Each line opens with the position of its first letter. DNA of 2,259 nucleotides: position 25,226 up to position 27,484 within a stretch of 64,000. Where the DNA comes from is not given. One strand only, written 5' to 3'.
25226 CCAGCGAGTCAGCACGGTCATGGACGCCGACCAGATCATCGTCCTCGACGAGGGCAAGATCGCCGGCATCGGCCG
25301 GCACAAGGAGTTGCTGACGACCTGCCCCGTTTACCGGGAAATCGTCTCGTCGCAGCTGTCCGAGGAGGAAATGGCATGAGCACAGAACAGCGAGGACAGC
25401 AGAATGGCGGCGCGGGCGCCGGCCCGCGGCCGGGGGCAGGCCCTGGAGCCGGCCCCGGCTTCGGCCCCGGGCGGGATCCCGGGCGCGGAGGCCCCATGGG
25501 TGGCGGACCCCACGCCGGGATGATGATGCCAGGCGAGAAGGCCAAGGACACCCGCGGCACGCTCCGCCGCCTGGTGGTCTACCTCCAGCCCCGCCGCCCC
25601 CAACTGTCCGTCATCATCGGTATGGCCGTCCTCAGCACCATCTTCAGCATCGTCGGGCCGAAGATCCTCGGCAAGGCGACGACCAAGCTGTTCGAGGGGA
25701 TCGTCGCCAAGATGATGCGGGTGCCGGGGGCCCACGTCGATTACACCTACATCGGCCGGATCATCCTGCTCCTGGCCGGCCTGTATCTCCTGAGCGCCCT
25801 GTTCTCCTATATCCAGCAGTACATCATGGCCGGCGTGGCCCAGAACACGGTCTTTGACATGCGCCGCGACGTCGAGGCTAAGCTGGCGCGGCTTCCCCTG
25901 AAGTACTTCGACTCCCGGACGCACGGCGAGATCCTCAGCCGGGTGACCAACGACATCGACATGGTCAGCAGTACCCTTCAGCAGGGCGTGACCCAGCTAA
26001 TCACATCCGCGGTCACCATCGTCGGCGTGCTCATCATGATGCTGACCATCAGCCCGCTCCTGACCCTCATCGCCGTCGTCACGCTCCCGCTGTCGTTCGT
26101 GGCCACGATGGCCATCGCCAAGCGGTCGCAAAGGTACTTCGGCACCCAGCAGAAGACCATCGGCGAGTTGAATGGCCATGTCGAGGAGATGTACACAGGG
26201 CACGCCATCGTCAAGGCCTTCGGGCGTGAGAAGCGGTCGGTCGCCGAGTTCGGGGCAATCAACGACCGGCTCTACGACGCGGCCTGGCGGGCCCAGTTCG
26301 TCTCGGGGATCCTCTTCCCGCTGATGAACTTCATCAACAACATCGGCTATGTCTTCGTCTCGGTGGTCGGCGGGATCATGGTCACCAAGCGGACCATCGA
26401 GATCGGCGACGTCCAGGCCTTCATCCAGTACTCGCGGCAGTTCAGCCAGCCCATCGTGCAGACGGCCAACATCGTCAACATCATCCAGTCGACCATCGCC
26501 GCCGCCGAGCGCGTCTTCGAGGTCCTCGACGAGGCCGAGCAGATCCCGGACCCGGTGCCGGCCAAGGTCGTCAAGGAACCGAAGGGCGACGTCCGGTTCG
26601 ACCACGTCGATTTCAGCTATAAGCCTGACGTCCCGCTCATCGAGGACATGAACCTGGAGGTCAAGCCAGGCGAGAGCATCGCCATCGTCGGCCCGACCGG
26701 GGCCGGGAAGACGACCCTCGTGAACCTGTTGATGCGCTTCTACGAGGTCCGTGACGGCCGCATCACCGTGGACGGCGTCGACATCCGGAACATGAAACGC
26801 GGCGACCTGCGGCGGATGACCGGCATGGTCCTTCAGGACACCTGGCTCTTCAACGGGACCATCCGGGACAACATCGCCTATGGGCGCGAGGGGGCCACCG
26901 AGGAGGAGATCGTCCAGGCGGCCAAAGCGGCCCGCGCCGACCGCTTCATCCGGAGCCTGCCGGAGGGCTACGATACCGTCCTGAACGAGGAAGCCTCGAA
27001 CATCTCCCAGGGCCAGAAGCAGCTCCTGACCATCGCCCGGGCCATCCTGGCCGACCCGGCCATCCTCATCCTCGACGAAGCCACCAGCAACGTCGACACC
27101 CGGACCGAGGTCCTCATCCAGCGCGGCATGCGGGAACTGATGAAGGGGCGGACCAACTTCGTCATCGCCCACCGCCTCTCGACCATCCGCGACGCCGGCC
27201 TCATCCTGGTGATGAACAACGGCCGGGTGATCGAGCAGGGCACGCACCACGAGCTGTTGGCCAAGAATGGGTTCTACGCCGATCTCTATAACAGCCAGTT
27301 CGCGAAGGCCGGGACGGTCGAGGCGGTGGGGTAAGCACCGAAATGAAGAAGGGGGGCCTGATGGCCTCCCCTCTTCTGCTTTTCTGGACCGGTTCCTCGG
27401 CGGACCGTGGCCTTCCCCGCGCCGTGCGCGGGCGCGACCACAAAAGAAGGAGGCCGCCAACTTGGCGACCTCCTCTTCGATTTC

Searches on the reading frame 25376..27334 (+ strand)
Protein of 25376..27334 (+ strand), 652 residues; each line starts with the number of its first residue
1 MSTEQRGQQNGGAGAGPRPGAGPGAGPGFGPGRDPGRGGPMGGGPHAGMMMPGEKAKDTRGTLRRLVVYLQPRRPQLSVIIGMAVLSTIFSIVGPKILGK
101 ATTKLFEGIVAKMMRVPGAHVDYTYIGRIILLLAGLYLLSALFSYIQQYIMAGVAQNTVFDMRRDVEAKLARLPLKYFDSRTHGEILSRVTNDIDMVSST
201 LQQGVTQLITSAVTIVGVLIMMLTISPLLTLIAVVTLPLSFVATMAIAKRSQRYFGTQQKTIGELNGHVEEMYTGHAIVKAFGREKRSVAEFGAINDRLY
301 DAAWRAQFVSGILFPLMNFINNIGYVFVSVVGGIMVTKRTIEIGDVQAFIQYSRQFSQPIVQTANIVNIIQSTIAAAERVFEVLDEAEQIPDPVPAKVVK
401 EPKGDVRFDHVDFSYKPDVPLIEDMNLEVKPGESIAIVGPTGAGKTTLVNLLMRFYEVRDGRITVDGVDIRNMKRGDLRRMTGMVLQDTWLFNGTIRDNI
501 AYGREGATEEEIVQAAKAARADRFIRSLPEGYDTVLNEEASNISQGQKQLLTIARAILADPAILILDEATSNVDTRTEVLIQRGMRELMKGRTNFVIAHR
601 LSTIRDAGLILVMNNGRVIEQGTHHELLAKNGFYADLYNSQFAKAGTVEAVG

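Call 51: search_protein_families(library=pfam, proteins=[window:25376-27334:+], max_evalue=0.001)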
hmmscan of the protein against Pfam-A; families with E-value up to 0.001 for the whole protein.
window:25376-27334:+ (652 aa): 5 families
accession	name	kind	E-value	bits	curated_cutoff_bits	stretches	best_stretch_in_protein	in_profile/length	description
PF00664.28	ABC_membrane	-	2.9e-58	198.1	28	1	79-359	3-273/274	ABC transporter transmembrane region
PF00005.33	ABC_tran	-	1.6e-31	110.1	25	1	423-571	2-137/137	ABC transporter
PF13401.12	AAA_22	-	1.1e-05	26.2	27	1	434-569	7-93/130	AAA domain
PF13191.12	AAA_16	-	0.00029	21.8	32.6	0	433-570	25-142/167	AAA ATPase domain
PF09818.15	ABC_ATPase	-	0.00036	20.1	23.2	0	521-573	137-188/283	P-loop domain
